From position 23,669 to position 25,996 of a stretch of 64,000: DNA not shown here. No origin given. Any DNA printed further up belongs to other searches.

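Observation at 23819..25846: A single 675-aa ORF fuses a GPP34/GOLPH3-like domain to a cytochrome P450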

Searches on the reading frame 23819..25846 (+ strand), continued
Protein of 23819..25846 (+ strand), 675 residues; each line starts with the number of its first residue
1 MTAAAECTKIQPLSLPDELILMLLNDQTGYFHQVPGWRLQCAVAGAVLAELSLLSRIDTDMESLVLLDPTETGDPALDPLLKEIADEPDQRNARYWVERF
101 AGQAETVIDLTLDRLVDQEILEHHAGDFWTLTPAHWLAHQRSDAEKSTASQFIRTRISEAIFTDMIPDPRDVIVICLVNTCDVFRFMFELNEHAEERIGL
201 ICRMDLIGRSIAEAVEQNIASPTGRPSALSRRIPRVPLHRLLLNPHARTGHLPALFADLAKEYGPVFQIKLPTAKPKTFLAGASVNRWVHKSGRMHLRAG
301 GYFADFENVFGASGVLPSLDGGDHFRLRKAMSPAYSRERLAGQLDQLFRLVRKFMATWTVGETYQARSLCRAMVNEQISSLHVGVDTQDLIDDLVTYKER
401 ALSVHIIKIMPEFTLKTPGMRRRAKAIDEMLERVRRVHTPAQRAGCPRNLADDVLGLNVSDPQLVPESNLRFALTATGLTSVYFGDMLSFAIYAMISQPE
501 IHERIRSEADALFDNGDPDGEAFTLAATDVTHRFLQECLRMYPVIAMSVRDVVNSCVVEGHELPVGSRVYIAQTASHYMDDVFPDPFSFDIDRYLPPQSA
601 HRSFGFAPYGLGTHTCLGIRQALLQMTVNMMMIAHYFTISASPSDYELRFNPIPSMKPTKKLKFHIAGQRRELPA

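Call 40: search_solved_structures(query=L022:17882-19351:-, max_evalue=1e-10)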
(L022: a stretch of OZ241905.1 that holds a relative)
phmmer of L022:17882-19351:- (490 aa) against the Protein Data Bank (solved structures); distinct sequences matched with E-value up to 1e-10: 222 (the best 60 are shown).
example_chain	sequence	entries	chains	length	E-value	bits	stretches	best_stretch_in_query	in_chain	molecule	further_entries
6mcw_A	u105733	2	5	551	3.2e-104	352.5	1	43-487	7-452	Cytochrome P450 51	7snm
7jj1_A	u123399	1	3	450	4.3e-104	352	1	43-484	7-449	Cytochrome P450 51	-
6mi0_A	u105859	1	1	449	5.7e-104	351.7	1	43-483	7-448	Cytochrome P450 51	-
6q2c_A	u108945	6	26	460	9.7e-99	334.4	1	46-484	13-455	Obtusifoliol 14alphademethylase | Obtusifoliol 14alphademethylase, putative | sterol 14a-demethylase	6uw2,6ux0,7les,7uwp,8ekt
1x8v_A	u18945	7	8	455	1.2e-93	317.6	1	43-484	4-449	Cytochrome P450 51 | STEROL 14ALPHA-DEMETHYLASE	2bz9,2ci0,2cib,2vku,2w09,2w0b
1e9x_A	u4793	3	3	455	8e-93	314.9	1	43-484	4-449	CYTOCHROME P450 51-LIKE RV0764C | CYTOCHROME P450 51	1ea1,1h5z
2w0a_A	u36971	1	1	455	8.6e-93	314.8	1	43-484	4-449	CYTOCHROME P450 51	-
1u13_A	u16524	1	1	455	3.2e-92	312.9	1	43-484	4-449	Cytochrome P450 51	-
7tef_A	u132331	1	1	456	3.5e-90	306.2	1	44-485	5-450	Cytochrome P450 51B1 Cyp51B1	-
5tl8_A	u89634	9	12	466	7.3e-84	285.3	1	46-485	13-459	Protein CYP51 | CYP51, sterol 14alpha-demethylase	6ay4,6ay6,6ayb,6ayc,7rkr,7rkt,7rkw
3jus_A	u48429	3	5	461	1.2e-83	284.7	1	39-484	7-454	Lanosterol 14-alpha demethylase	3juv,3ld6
8yqo_A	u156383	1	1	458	1.8e-82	280.8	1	46-485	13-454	Lanosterol 14-alpha demethylase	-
4uhl_A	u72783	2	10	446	3.2e-82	279.9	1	46-484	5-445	STEROL 14-ALPHA DEMETHYLASE | Lanosterol 14-alpha demethylase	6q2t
4uhi_A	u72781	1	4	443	5e-82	279.3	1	51-484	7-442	STEROL 14-ALPHA DEMETHYLASE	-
8ss0_A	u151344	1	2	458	6e-81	275.7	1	46-485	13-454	Lanosterol 14-alpha demethylase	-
9wat_A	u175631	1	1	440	1.3e-73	251.6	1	45-483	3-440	Cytochrome P450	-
3dbg_A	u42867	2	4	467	2.7e-40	141.7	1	34-455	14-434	Putative cytochrome P450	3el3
7wzl_A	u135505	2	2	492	7.8e-35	123.6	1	40-484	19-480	Putative cytochrome P450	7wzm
2ve3_A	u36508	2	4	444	3.9e-32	114.7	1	47-470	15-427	PUTATIVE CYTOCHROME P450 120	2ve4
6c93_A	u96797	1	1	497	1.8e-28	102.7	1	221-458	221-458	Cytochrome P450 4B1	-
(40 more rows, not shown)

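Call 49: search_protein_families(library=ncbifam, proteins=[L054:12068-13183:-, L054:15653-16726:-, L045:14134-17952:+], max_evalue=0.0001)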
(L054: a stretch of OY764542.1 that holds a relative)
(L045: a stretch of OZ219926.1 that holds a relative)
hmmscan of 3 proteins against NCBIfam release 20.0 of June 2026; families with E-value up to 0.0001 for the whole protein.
L054:12068-13183:- (372 aa): 22 families
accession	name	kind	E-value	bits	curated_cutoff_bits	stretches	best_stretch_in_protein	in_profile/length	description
NF041675.1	sarc_dimgly_tmase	equivalog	2.7e-22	80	550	1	72-284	8-218/278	sarcosine/dimethylglycine N-methyltransferase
NF040703.1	cyclopro_CfaB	exception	9.4e-16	57.6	650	1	74-202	105-234/393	C17 cyclopropane fatty acid synthase CfaB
NF008686.0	PRK11705.1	equivalog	2e-14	53.4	400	1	77-210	117-244/383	cyclopropane fatty acyl phospholipid synthase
NF040660.1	mycolic_MTase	equivalog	5.2e-13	49.2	390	1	72-170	4-105/283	cyclopropane mycolic acid synthase family methyltransferase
NF045667.1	MTase_DVU1556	equivalog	2.5e-12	46.7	155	1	117-280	14-164/213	DVU_1556 family methyltransferase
NF053839.1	CPFASynBruc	equivalog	1.8e-11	43.6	600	1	101-197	150-242/410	cyclopropane fatty acid synthase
NF043040.1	corrin_prot_MT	hypoth_equivalog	3.2e-10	39.8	180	1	117-226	34-144/216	corrinoid protein-associated methyltransferase CpaM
NF041537.1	ArsM_AhpD_UU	exception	1.6e-09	37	510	1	123-238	74-189/345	arsenite methyltransferase/AhpD domain selenoprotein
TIGR01983.1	UbiG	equivalog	5.1e-09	35.8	102.95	1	122-226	46-148/228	bifunctional 2-polyprenyl-6-hydroxyphenol methylase/3-demethylubiquinol 3-O-methyltransferase UbiG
NF040539.1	AST_met_ArsM_2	exception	1.5e-07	31.5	240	1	125-283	56-212/262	putative arsinothricin biosynthesis methyltransferase ArsM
NF001244.0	PRK00216.1-5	equivalog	1.6e-07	30.9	216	1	115-242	38-165/236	bifunctional demethylmenaquinone methyltransferase/2-methoxy-6-polyprenyl-1,4-benzoquinol methylase UbiE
NF041536.1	ArsM_DUF2284_UU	exception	4.2e-07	28.7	575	1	122-235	73-186/459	arsenite methyltransferase/DUF2284 domain selenoprotein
NF008823.0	PRK11873.1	subfamily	4.4e-07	29.7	263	1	121-279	73-226/272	arsenite methyltransferase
TIGR01934.1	MenG_MenH_UbiE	subfamily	6.8e-07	28.8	158.35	1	115-228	29-140/223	ubiquinone/menaquinone biosynthesis methyltransferase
NF047649.1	MTase_UXPK_star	exception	9.6e-07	28.1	460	1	123-237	75-189/283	methyltransferase/UXPK-star double selenoprotein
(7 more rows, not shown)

L054:15653-16726:- (358 aa): 1 family
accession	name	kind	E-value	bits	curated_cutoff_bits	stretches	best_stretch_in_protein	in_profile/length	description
NF052579.1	BetMthstMoxSdmAMthl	equivalog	8.3e-10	38.2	600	1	21-175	18-175/351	4beta-methylsterol monooxygenase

L045:14134-17952:+ (1273 aa): 49 families (the best 25 are shown)
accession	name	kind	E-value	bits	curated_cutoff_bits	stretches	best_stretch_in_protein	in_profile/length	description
TIGR03463.1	osq_cycl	subfamily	5e-218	725.4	851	1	624-1247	2-634/634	2,3-oxidosqualene cyclase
TIGR01787.1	squalene_cyclas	subfamily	2.3e-154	515.4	322.7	1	618-1248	1-621/622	squalene/oxidosqualene cyclases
TIGR01507.1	hopene_cyclase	equivalog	3.3e-80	270.2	431.1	1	614-1253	19-639/640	squalene--hopene cyclase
TIGR01988.1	Ubi-OHases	subfamily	3.2e-22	78.9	224.65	2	150-315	1-178/387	ubiquinone biosynthesis hydroxylase, UbiH/UbiF/VisC/COQ6 family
NF005612.0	PRK07364.1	equivalog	6.5e-19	67.7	487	1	144-313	14-192/415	FAD-dependent hydroxylase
TIGR02032.1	GG-red-SF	subfamily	1.3e-17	64.4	158.8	1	149-314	1-161/297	geranylgeranyl reductase family protein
TIGR04277.1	squa_tetra_cyc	equivalog_domain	5.1e-17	61.6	500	1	976-1249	348-622/624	tetrahymanol synthase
NF005788.0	PRK07608.1-3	equivalog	1.5e-15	56.9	478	1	149-315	3-179/388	UbiH/UbiF family hydroxylase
NF005691.0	PRK07494.1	equivalog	2.8e-14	52.5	459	1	148-314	8-180/404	UbiH/UbiF family hydroxylase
TIGR01984.1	UbiH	equivalog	2.2e-12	46.5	392.2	1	150-313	1-173/382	2-octaprenyl-6-methoxyphenyl hydroxylase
NF006593.0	PRK09126.1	equivalog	2.6e-11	43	420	0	149-183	5-39/393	5-demethoxyubiquinol-8 5-hydroxylase UbiM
NF005951.1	PRK08020.1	equivalog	5e-11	42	590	0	148-181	2-35/388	3-demethoxyubiquinol 3-hydroxylase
NF005313.0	PRK06847.1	subfamily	1e-10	41.1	372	1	150-308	6-169/375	hypothetical protein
NF004834.1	PRK06185.1-3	subfamily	1.2e-10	40.8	500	1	150-205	9-64/420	FAD-dependent oxidoreductase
NF004829.0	PRK06183.1-3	subfamily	6.9e-10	38.3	390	1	147-313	7-186/520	bifunctional 3-(3-hydroxy-phenyl)propionate/3-hydroxycinnamic acid hydroxylase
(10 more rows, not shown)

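Call 51: search_protein_families(library=pfam, proteins=[L054:12068-13183:-, L054:15653-16726:-], max_evalue=0.0001)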
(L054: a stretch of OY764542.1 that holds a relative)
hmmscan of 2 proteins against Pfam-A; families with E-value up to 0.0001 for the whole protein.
L054:12068-13183:- (372 aa): 8 families
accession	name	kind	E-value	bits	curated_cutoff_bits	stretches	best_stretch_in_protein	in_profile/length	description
PF02353.26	CMAS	-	5.1e-19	69.1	27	1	72-279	6-213/273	Mycolic acid cyclopropane synthetase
PF08241.18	Methyltransf_11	-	7.1e-18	65.5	21.2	1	130-227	1-93/95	Methyltransferase domain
PF13649.12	Methyltransf_25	-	1.2e-15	58.3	27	1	129-224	1-96/97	Methyltransferase domain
PF08498.15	Sterol_MT_C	-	9.3e-15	54.9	21.7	1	312-371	6-65/66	Sterol methyltransferase C-terminal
PF13847.12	Methyltransf_31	-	8.1e-14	52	27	1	124-245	2-120/145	Methyltransferase domain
PF13489.12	Methyltransf_23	-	2.7e-11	43.9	27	1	122-280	19-163/164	Methyltransferase domain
PF08242.18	Methyltransf_12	-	5.9e-09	37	30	1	130-227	1-98/98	Methyltransferase domain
PF01209.24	Ubie_methyltran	-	5.6e-06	26.3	20.1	1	121-230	43-152/233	ubiE/COQ5 methyltransferase family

L054:15653-16726:- (358 aa): 2 families
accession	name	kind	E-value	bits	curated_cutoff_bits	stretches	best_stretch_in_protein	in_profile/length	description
PF19298.5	KshA_C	-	3.9e-18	66.7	23.3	1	130-339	6-207/207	3-Ketosteroid 9alpha-hydroxylase C-terminal domain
PF00355.32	Rieske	-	6.7e-17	61.6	20.3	1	21-105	2-83/88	Rieske [2Fe-2S] domain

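Call 52: search_solved_structures(query=L054:15653-16726:-, max_evalue=0.001)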
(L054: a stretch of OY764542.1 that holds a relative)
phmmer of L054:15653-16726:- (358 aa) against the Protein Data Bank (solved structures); distinct sequences matched with E-value up to 0.001: 18.
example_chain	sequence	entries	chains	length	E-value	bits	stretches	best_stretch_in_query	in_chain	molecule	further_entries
4qdc_A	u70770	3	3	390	7.4e-24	87.7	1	10-179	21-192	3-ketosteroid 9alpha-hydroxylase oxygenase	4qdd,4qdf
2zyl_A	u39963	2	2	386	1.2e-21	80.4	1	7-179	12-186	POSSIBLE OXIDOREDUCTASE | 3-ketosteroid-9-alpha-monooxygenase oxygenase subunit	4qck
4qdf_B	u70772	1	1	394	5.3e-21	78.3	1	13-341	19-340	3-ketosteroid 9alpha-hydroxylase oxygenase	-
6wn3_A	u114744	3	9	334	3.3e-14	55.9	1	20-185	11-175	SxtT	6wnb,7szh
6wnc_A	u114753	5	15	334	4.5e-14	55.5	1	20-181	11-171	SxtDIOX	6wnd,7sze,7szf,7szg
9ina_A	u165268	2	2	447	1.2e-11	47.5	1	37-182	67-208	Rieske (2Fe-2S) domain protein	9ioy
3gb4_A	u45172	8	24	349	2.6e-11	46.4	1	21-181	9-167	DdmC | Dicamba O-demethylase, oxygenase component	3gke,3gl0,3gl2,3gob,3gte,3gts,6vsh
7fjl_A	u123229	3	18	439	1.1e-09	41.1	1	40-202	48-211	Rieske (2Fe-2S) domain protein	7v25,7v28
7fhr_A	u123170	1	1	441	3.6e-09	39.4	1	39-181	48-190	Putative Phthalate 4,5-dioxygenase, subunit alpha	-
7qwt_A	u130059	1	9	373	1.7e-08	37.1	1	19-182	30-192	Rieske (2Fe-2S) domain protein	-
6icp_A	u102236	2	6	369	4.1e-06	29.3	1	61-130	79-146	Methylxanthine N1-demethylase NdmA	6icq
6ick_A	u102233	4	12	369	4.2e-06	29.3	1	61-130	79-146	Methylxanthine N1-demethylase NdmA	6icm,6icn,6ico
8jng_A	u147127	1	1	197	6.5e-06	28.6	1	27-99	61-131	Methanesulfonate monooxygenase ferredoxin subunit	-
3en1_A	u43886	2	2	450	7.4e-05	25.2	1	14-105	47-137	Benzene 1,2-dioxygenase subunit alpha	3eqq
1uli_A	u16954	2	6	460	0.00034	23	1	16-103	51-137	biphenyl dioxygenase large subunit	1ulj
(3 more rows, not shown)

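Call 53: predict_structure(alignment_id=A1)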
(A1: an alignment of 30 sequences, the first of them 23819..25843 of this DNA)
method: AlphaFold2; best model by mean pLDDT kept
length: 675 residues; sequences in the alignment: 30
mean_pLDDT: 55.3   pTM: 0.40
mean pLDDT of the five models: 55.3, 52.4, 51.4, 47.0, 45.1
residues with pLDDT >= 90: 15; 70-90: 209; 50-70: 131; < 50: 320
segments of 3 or more residues with pLDDT < 50: 1-10, 33-37, 134-149, 164-167, 176-229, 299-340, 379-480, 516-524, 537-547, 574-620, 646-659
pLDDT, mean of each block of 10 residues (from residue 1): 34 73 66 54 80 78 79 84 89 82 80 80 75 47 42 56 51 50 36 36 29 29 35 81 65 64 84 75 59 52 35 31 31 39 69 87 83 64 32 35 33 41 40 35 32 30 29 39 63 75 82 58 55 58 43 68 74 41 30 27 25 30 72 89 53 37 84 72
secondary structure, 60 per line:
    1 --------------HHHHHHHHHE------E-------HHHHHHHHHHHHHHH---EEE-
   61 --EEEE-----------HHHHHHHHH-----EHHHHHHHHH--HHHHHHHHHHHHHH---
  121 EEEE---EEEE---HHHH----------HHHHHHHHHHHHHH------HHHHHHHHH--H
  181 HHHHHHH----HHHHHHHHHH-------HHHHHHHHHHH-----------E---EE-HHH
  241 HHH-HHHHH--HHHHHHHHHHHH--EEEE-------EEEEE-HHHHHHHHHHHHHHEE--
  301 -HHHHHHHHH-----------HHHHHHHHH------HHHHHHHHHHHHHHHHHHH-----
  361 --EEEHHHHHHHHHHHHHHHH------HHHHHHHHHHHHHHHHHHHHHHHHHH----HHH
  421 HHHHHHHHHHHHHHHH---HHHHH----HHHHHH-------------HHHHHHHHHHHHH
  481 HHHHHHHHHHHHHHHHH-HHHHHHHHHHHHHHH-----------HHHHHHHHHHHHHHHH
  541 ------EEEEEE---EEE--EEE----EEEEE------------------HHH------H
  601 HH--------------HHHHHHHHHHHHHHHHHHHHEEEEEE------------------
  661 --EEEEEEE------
elements in order (helices of 4 or more, strands of 3 or more residues): H15-23 H39-53 E57-59 E63-66 H78-86 H93-101 H104-117 E121-124 E128-131 H135-138 H149-162 H169-177 H180-187 H192-201 H209-219 H238-243 H245-249 H252-263 E266-269 E277-281 H283-296 H302-310 H322-330 H337-355 E363-365 H366-381 H388-413 H418-436 H440-444 H449-454 H468-497 H499-513 H525-540 E547-552 E556-558 E561-563 E568-572 H617-636 E637-642 E663-669

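Call 67: find_encoding_contigs(protein=window:23819-25846:+, flank=10000, max_places=4)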
Protein window:23819-25846:+ (675 aa): 2 contigs read that carry it; 2 places shown.
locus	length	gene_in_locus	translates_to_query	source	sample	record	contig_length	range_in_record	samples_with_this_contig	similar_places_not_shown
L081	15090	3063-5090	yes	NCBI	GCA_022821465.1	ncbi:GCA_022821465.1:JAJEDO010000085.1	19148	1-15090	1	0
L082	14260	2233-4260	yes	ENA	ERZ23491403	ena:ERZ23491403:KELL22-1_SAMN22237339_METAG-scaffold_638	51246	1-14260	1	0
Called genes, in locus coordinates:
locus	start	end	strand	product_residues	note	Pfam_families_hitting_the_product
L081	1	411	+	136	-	?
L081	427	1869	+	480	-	PF00909:Ammonium_transp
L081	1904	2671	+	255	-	PF21033:RMD1-3, PF23914:TPR_CcmH_CycH (weak)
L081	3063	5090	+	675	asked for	PF05719:GPP34, PF00067:p450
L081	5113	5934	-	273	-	PF07044:DUF1329 (weak), PF17131:TP_0789-like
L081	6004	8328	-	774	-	PF03176:MMPL, PF12349:Sterol-sensing (faint), PF03176:MMPL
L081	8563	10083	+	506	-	PF00005:ABC_tran, PF13304:AAA_21 (faint), PF00005:ABC_tran (weak)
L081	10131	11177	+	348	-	PF02653:BPD_transp_2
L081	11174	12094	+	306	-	PF02653:BPD_transp_2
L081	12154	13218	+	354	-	PF02608:Bmp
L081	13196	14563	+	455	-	PF01979:Amidohydro_1, PF07969:Amidohydro_3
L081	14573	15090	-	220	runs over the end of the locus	-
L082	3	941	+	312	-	?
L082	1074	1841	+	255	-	PF21033:RMD1-3, PF23914:TPR_CcmH_CycH (weak)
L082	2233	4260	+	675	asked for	PF05719:GPP34, PF00067:p450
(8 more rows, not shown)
